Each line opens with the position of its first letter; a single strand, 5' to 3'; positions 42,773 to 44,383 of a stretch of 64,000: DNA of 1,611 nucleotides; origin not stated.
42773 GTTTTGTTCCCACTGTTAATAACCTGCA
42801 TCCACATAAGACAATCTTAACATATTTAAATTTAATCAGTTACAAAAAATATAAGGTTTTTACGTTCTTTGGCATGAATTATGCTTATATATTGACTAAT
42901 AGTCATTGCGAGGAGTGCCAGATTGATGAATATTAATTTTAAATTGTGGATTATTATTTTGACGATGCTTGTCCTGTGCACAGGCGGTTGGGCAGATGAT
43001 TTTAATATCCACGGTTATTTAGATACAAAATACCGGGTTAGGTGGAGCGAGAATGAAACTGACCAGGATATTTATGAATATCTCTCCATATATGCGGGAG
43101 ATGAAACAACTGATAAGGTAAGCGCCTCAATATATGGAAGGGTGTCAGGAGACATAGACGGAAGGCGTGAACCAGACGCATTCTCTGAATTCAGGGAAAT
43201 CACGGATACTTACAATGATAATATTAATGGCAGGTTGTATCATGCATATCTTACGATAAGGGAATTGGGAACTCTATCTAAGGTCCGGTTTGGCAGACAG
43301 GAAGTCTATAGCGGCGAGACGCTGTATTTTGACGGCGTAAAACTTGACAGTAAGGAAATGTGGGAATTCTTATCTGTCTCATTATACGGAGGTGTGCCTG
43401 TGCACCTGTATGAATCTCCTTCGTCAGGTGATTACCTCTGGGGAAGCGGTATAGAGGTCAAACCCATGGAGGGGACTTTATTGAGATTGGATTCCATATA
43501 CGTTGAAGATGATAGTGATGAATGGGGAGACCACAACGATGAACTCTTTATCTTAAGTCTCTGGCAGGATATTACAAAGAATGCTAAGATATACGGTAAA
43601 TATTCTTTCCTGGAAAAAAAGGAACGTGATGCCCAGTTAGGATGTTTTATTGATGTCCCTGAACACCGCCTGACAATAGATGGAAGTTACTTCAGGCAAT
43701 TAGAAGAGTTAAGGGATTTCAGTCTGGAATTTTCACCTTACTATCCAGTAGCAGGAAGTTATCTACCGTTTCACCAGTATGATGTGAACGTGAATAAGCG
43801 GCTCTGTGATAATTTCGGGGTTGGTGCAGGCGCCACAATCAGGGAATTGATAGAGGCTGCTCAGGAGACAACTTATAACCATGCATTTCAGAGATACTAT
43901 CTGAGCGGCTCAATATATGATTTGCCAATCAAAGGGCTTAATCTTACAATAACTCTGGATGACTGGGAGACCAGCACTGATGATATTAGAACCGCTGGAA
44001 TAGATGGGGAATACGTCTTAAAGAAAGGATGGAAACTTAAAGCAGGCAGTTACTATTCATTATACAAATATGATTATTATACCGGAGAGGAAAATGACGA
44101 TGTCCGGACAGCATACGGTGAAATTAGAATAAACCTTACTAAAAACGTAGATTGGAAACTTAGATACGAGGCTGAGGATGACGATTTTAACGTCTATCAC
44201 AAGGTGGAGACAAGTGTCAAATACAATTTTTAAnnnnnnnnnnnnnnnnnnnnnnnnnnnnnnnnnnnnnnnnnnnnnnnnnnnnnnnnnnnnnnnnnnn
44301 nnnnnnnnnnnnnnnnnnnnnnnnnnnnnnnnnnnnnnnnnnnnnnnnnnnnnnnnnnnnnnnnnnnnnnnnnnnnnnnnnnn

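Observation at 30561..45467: Duplicated sigma-54-driven modules of OM beta-barrel plus lipoprotein multiheme cytochromes (porin-cytochrome-conduit-like); one copy has a decayed regulator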

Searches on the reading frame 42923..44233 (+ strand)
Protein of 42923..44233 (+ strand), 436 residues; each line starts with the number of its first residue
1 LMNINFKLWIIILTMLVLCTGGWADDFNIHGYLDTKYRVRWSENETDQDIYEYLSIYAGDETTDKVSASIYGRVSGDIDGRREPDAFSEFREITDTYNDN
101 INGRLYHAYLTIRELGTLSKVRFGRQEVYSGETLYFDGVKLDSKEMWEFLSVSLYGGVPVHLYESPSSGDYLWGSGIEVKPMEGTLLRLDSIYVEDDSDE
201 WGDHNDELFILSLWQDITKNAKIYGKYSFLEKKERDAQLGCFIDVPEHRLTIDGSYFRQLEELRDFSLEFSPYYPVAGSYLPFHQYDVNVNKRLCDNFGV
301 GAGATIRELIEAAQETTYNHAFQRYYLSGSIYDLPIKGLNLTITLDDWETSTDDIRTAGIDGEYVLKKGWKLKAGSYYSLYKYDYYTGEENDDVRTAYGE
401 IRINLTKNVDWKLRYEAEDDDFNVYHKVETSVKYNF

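Call 9: search_protein_families(library=pfam, proteins=[window:42923-44233:+], max_evalue=0.01)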
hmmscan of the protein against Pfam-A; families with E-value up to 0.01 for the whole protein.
window:42923-44233:+ (436 aa): 0 families

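Call 10: search_protein_families(library=ncbifam, proteins=[window:42923-44233:+], max_evalue=0.01)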
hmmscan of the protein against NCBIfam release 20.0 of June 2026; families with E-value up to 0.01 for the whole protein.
window:42923-44233:+ (436 aa): 0 families

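Call 14: find_homologous_proteins(query=window:42923-44233:+)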
Query window:42923-44233:+ (436 aa): 39 proteins with E <= 0.001 among 4705 candidates.
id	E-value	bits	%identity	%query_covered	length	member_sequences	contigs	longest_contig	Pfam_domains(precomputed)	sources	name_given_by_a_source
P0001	6.5e-249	844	84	100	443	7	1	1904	-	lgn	-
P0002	1.3e-146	507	54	100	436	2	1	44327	-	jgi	-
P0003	5.2e-145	502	52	99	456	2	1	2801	-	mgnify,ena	mgnify:CR=1 FL=1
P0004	8.1e-145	501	54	94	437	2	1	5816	-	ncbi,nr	ncbi:MAG: hypothetical protein HYY56_04200 [Candidatus Omnitrophica bacterium]|nr:hypothetical prote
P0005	7.0e-139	482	53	94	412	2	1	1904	-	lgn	-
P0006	1.9e-138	480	50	100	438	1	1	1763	-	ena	-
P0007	2.7e-137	476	51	97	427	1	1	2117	-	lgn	-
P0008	1.0e-88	316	38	94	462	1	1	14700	-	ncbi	-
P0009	2.8e-85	305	38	94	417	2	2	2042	-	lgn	-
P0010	2.9e-81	292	44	71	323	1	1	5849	-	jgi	jgi:hypothetical protein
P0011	1.3e-73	267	36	94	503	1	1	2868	-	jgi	-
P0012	9.8e-73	264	36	94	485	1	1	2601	-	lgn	-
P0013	1.6e-70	256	34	98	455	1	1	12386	-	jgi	jgi:hypothetical protein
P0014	1.2e-65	240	34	95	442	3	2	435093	-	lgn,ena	-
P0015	7.5e-65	238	34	87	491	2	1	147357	-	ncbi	-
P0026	2.2e-57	213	33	93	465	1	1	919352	-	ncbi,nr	ncbi:MAG: hypothetical protein IPJ77_21720 [Planctomycetes bacterium]|nr:hypothetical protein [Planc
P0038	4.4e-43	166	28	94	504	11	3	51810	-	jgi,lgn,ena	-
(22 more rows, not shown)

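Call 16: find_encoding_contigs(protein=P0002, flank=10000, max_places=2)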
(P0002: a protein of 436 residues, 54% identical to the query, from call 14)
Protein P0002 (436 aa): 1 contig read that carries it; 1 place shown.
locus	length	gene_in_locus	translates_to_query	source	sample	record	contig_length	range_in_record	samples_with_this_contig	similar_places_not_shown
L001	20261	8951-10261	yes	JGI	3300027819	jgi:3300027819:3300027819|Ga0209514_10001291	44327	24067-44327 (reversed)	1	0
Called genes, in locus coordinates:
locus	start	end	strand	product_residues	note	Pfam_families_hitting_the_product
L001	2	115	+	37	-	?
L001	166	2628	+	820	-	PF17170:DUF5128 (faint), PF06977:SdiA-regulated (faint), PF08450:SGL (faint), PF25021:TEN_NHL (faint), PF01436:NHL (weak), PF06739:SBBP (faint), PF01436:NHL, PF01436:NHL, +3 more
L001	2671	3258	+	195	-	PF13036:LpoB (weak)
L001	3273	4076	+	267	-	-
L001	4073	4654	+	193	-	-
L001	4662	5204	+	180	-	PF09699:Paired_CXXCH_1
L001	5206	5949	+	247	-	PF14522:Cytochrome_C7 (faint), PF22678:Cytochrom_c_NrfB-like (faint), PF14537:Cytochrom_c3_2 (faint), PF09699:Paired_CXXCH_1, PF22113:Mtrc-MtrF_II-IV_dom, PF09699:Paired_CXXCH_1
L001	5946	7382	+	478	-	PF00672:HAMP, PF00512:HisKA, PF02518:HATPase_c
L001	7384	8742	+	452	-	PF00072:Response_reg, PF00158:Sigma54_activat, PF14532:Sigma54_activ_2, PF07728:AAA_5 (faint), PF25601:AAA_lid_14, PF02954:HTH_8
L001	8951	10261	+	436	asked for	-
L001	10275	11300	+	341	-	PF02085:Cytochrom_CIII (faint), PF14522:Cytochrome_C7, PF22113:Mtrc-MtrF_II-IV_dom (faint), PF14537:Cytochrom_c3_2 (faint), PF14522:Cytochrome_C7 (weak)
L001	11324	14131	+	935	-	PF13620:CarboxypepD_reg, PF13715:CarbopepD_reg_2 (weak), PF14522:Cytochrome_C7 (faint), PF14537:Cytochrom_c3_2 (faint), PF22678:Cytochrom_c_NrfB-like (faint), PF09699:Paired_CXXCH_1 (faint), PF13435:Cytochrome_C554 (faint), PF22113:Mtrc-MtrF_II-IV_dom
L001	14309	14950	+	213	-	PF09858:DUF2085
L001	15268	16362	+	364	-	PF14522:Cytochrome_C7 (faint), PF22113:Mtrc-MtrF_II-IV_dom (faint), PF02085:Cytochrom_CIII (weak), PF14537:Cytochrom_c3_2 (weak)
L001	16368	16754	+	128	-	PF00072:Response_reg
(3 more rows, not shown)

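Call 17: find_encoding_contigs(protein=P0014, flank=10000, max_places=2)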
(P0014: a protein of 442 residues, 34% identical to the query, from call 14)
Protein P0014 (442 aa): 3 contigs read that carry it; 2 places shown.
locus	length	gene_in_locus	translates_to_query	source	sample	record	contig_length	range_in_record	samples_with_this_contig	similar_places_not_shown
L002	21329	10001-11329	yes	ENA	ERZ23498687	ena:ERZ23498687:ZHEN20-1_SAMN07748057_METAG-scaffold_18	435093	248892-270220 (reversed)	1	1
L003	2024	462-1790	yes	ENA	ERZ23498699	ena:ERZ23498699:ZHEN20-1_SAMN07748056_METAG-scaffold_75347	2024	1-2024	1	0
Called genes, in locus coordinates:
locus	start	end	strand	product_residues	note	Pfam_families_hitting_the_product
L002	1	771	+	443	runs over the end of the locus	PF13570:Beta-prop_ACSF4 (faint), PF01011:PQQ (faint), PF13360:PQQ_2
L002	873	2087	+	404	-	-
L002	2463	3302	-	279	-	-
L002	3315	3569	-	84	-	-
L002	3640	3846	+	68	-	-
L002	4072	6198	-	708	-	PF13442:Cytochrome_CBB3 (faint)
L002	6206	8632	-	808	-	PF13290:CHB_HEX_C_1, PF13287:Fn3_assoc, PF14522:Cytochrome_C7 (faint), PF14537:Cytochrom_c3_2 (faint), PF22113:Mtrc-MtrF_II-IV_dom (faint)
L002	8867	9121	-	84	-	-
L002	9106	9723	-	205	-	PF03264:Cytochrom_NNT, PF14522:Cytochrome_C7 (faint), PF14537:Cytochrom_c3_2 (faint), PF22113:Mtrc-MtrF_II-IV_dom (weak)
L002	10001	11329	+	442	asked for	-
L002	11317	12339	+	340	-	PF02085:Cytochrom_CIII (faint), PF14537:Cytochrom_c3_2 (faint), PF14522:Cytochrome_C7 (weak)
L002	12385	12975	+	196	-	PF14522:Cytochrome_C7 (faint), PF22113:Mtrc-MtrF_II-IV_dom (weak), PF13435:Cytochrome_C554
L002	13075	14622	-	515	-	-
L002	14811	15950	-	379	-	PF07611:DUF1574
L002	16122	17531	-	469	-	PF03062:MBOAT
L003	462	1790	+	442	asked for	-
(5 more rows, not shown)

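Call 18: find_encoding_contigs(protein=P0026, flank=8000, max_places=1)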
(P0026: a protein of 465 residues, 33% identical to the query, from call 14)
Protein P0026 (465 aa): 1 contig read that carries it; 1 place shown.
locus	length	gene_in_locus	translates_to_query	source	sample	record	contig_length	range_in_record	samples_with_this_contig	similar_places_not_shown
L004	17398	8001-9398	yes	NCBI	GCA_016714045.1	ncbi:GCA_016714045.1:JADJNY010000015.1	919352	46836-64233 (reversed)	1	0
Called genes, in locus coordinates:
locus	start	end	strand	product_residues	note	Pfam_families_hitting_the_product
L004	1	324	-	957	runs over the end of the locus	PF03264:Cytochrom_NNT (faint), PF09699:Paired_CXXCH_1 (faint), PF14537:Cytochrom_c3_2 (faint), PF14522:Cytochrome_C7 (faint), PF22678:Cytochrom_c_NrfB-like (faint), PF22113:Mtrc-MtrF_II-IV_dom, PF01292:Ni_hydr_CYTB (weak)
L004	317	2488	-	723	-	PF09699:Paired_CXXCH_1 (faint), PF14522:Cytochrome_C7 (faint), PF14537:Cytochrom_c3_2 (faint), PF22113:Mtrc-MtrF_II-IV_dom (faint)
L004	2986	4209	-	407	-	PF03916:NrfD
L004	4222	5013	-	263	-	PF13534:Fer4_17 (faint), PF12838:Fer4_7, PF13247:Fer4_11, PF00037:Fer4 (weak), PF12797:Fer4_2 (weak), PF13237:Fer4_10 (weak), PF12838:Fer4_7 (weak), PF13247:Fer4_11, +5 more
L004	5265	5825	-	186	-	PF09699:Paired_CXXCH_1 (faint), PF14522:Cytochrome_C7 (faint)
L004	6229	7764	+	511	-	PF00072:Response_reg, PF00158:Sigma54_activat, PF13191:AAA_16 (weak), PF14532:Sigma54_activ_2, PF07728:AAA_5 (weak), PF25601:AAA_lid_14, PF02954:HTH_8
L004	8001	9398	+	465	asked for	-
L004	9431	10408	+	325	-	PF02085:Cytochrom_CIII (faint), PF14537:Cytochrom_c3_2 (faint), PF22113:Mtrc-MtrF_II-IV_dom (weak), PF14522:Cytochrome_C7 (weak)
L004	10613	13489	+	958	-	PF09699:Paired_CXXCH_1 (faint), PF14522:Cytochrome_C7 (faint), PF14537:Cytochrom_c3_2 (faint), PF22113:Mtrc-MtrF_II-IV_dom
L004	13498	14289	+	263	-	-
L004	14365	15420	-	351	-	PF03544:TonB_C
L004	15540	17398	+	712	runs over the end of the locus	PF07715:Plug, PF00593:TonB_dep_Rec_b-barrel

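Call 19: find_encoding_contigs(protein=P0015, flank=8000, max_places=1)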
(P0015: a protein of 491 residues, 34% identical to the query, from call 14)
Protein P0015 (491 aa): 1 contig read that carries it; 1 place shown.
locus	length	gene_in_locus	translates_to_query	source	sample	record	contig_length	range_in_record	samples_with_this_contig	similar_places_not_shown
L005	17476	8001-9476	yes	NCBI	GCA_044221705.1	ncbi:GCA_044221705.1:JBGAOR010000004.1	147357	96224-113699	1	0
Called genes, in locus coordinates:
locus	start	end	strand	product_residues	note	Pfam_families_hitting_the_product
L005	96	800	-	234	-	PF20772:TACO1_YebC_N, PF01709:Transcrip_reg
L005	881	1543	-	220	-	PF04199:Cyclase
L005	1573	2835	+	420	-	PF01699:Na_Ca_ex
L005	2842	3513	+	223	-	PF01988:VIT1 (weak)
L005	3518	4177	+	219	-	-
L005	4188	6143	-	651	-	PF00224:PK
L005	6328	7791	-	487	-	PF03264:Cytochrom_NNT, PF14522:Cytochrome_C7 (faint)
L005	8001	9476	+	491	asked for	-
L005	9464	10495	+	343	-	PF14537:Cytochrom_c3_2 (faint), PF22113:Mtrc-MtrF_II-IV_dom, PF14522:Cytochrome_C7 (weak)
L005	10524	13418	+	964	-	PF14537:Cytochrom_c3_2 (faint), PF22113:Mtrc-MtrF_II-IV_dom, PF14522:Cytochrome_C7 (weak)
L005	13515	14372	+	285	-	-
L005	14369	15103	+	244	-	PF13435:Cytochrome_C554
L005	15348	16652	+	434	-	PF02550:AcetylCoA_hydro, PF13336:AcetylCoA_hyd_C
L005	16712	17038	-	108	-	-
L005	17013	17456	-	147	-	-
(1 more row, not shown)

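Call 20: find_encoding_contigs(protein=P0038, flank=8000, max_places=1)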
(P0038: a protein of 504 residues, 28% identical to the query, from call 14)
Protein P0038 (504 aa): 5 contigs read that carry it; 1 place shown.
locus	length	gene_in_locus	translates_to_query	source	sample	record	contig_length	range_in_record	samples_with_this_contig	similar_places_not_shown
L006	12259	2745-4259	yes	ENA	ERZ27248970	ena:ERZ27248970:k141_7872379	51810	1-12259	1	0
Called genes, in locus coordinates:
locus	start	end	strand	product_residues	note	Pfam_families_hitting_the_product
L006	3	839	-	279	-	?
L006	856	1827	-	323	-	PF12837:Fer4_6 (faint), PF12838:Fer4_7, PF13247:Fer4_11, PF12797:Fer4_2 (weak), PF13237:Fer4_10 (weak), PF00037:Fer4 (weak), PF12838:Fer4_7 (weak), PF13247:Fer4_11, +4 more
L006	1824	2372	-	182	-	PF14537:Cytochrom_c3_2 (faint), PF09699:Paired_CXXCH_1 (faint), PF14522:Cytochrome_C7 (faint)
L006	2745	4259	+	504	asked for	-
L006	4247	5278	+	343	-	PF02085:Cytochrom_CIII (faint), PF14522:Cytochrome_C7 (weak), PF14537:Cytochrom_c3_2 (weak), PF22113:Mtrc-MtrF_II-IV_dom (weak)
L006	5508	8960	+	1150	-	PF14522:Cytochrome_C7 (faint), PF14537:Cytochrom_c3_2 (faint), PF09699:Paired_CXXCH_1 (faint), PF22113:Mtrc-MtrF_II-IV_dom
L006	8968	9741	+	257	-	-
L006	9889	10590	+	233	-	PF22692:LlgE_F_G_D1, PF06429:Flg_bbr_C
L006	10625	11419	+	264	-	PF00460:Flg_bb_rod, PF22692:LlgE_F_G_D1, PF06429:Flg_bbr_C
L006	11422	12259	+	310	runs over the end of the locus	PF08666:SAF (weak), PF13144:ChapFlgA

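Call 24: find_related_loci(query=A1, collection=genome_contigs, flank=10000)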
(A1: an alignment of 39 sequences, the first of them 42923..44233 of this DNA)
Query A1 (436 aa) in genome_contigs; peptide patterns used: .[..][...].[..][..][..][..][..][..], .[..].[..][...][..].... (x = any residue, [..] = any of these).
106 stretches matched a pattern; 88 encode a relative of the query (tblastn E <= 1e-3); the best 80 are kept; 80 distinct loci.
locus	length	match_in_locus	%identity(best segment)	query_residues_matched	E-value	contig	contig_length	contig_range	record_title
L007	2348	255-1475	42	28-436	7e-103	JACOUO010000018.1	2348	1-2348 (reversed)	MAG: Deltaproteobacteria bacterium isolate NC_groundwater_74_Ag_B-0.1um_47_27 GD18-4_B1_scaffold_774857, whole genome sh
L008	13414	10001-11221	42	28-436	3e-98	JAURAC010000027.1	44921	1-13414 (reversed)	MAG: Candidatus Subterrananammoxibius californiae isolate Bin_309 NODE_27_length_44921_cov_21.472228, whole genome shotg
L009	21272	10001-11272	37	31-436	3e-85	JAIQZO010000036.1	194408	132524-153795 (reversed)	MAG: Candidatus Anammoxibacter sp. isolate OFTM134 OFTM134_35, whole genome shotgun sequence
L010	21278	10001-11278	34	29-436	1e-77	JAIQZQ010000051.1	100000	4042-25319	MAG: Candidatus Anammoxibacter sp. isolate OFTM214 OFTM214_50, whole genome shotgun sequence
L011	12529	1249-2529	33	29-436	5e-76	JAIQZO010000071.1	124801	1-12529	MAG: Candidatus Anammoxibacter sp. isolate OFTM134 OFTM134_70, whole genome shotgun sequence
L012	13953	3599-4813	36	29-436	1e-75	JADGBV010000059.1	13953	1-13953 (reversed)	MAG: Planctomycetota bacterium isolate nwagbin3 nwag_bin3_NODE_59_length_13953_cov_3.507639, whole genome shotgun sequen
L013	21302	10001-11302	33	12-436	2e-75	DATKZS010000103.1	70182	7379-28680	MAG TPA_asm: bacterium isolate SMAG_U14251 k141_1141233, whole genome shotgun sequence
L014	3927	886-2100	35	29-436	3e-75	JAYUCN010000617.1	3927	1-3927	MAG: Planctomycetota bacterium isolate GFS_6982 GFS_6982_616, whole genome shotgun sequence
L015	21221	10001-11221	33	29-436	6e-75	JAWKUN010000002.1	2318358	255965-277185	MAG: Planctomycetota bacterium isolate BC2.135 BC2.135.fa-2, whole genome shotgun sequence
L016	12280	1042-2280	34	27-436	4e-73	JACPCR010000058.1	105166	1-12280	MAG: Planctomycetota bacterium isolate NC_groundwater_288_Ag_S-0.65um_63_14 S6_GD2017_2_S65_scaffold_33, whole genome sh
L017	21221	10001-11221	33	29-436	2e-72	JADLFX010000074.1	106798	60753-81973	MAG: Planctomycetota bacterium isolate SJ402 c_000000794032, whole genome shotgun sequence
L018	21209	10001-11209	33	29-436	3e-68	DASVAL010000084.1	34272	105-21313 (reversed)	MAG TPA_asm: Planctomycetota bacterium isolate SMAG_U1950 k141_112611, whole genome shotgun sequence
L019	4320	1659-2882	34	27-436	1e-66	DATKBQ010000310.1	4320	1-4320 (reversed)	MAG TPA_asm: Planctomycetota bacterium isolate SMAG_U14424 k141_365010, whole genome shotgun sequence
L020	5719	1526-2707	36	30-425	4e-66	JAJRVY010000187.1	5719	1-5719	MAG: Planctomycetota bacterium isolate Dive96_bin10.89 k141_1859909, whole genome shotgun sequence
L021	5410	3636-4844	34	29-436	7e-66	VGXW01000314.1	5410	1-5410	MAG: Planctomycetota bacterium isolate K_DeepCast_100m_mx_218 K_DeepCast_100m_mx_218_Ga0194127_10024023, whole genome sh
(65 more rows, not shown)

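Call 28: predict_structure(alignment_id=A1)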
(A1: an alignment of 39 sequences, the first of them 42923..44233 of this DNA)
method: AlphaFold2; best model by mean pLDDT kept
length: 436 residues; sequences in the alignment: 39
mean_pLDDT: 86.2   pTM: 0.78
mean pLDDT of the five models: 86.2, 85.7, 85.7, 85.6, 85.4
residues with pLDDT >= 90: 268; 70-90: 95; 50-70: 51; < 50: 22
segments of 3 or more residues with pLDDT < 50: 1-4, 18-24, 268-276
pLDDT, mean of each block of 10 residues (from residue 1): 56 58 65 96 90 96 94 88 68 71 90 95 90 87 95 92 57 94 96 76 78 97 96 92 97 96 63 53 95 96 95 73 97 93 96 92 95 95 68 92 97 96 91 98
secondary structure, 60 per line:
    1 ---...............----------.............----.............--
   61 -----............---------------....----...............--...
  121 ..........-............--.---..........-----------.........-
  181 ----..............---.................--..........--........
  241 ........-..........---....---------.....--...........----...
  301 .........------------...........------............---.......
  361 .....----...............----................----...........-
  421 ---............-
elements in order: H4-18 E29-41 E46-58 E66-77 H93-96 E101-115 E118-130 E132-143 E150-159 E171-179 E185-198 E202-218 E221-230 E233-245 E250-259 E263-266 E276-280 E283-293 E298-309 E322-332 E339-350 E354-365 E370-384 E389-404 E409-419 E424-435

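Call 56: find_homologous_proteins(query=A3, max_evalue=0.001)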
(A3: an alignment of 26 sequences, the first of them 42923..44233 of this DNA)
Query A3 (26 sequences) (436 aa, profile of the alignment): 28 proteins with E <= 0.001 among 8000 candidates.
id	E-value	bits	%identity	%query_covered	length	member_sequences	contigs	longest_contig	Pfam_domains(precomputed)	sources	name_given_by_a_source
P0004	5.4e-163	561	54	94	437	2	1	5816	-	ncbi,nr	ncbi:MAG: hypothetical protein HYY56_04200 [Candidatus Omnitrophica bacterium]|nr:hypothetical prote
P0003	8.6e-162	557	52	99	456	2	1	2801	-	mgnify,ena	mgnify:CR=1 FL=1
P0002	1.0e-161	557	54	100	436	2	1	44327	-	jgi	-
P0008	1.5e-160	553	38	94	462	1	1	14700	-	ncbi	-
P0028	2.4e-157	542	32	98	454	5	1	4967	-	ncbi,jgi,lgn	-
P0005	5.9e-155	534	53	94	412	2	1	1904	-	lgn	-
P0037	1.1e-154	534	31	94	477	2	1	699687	-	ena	-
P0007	1.1e-152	527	51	97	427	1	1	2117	-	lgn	-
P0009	1.5e-152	527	38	94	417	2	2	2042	-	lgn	-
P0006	3.2e-151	522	50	100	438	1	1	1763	-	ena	-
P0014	1.4e-149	517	34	95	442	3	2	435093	-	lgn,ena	-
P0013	4.1e-149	515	34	98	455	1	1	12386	-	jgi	jgi:hypothetical protein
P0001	1.2e-148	514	84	100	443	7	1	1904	-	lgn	-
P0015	6.4e-148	511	34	87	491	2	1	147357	-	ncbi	-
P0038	3.6e-144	499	28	94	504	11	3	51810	-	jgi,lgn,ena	-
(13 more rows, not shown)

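Call 64: search_protein_representatives(alignment_id=A1)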
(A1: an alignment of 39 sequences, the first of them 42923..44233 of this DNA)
Query: 39 sequences, 455 profile positions. Proteins with E-value up to 0.001 (for the whole library): 1026; up to 1e-10: 835; up to 1e-30: 586. The best 150 are listed.
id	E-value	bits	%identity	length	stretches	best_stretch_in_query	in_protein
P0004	3.6e-177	605.9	-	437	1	42-455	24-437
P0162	1.7e-166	570.8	-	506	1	26-455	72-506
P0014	1.1e-165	568.1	-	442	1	3-455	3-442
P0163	7.9e-162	555.4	-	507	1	38-455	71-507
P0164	6.1e-161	552.5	-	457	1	23-455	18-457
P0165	2.0e-160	550.8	-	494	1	20-455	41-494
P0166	2.1e-160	550.7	-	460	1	17-455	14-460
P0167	2.7e-160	550.3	-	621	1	11-455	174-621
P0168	3.1e-160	550.1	-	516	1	12-455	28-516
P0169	9.4e-160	548.5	-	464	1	32-455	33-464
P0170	1.8e-158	544.3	-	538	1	28-455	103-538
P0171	4.2e-158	543.1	-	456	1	26-455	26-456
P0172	4.6e-158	543.0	-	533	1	23-455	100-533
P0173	4.1e-157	539.8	-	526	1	31-455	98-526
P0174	1.5e-156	538.0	-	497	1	38-455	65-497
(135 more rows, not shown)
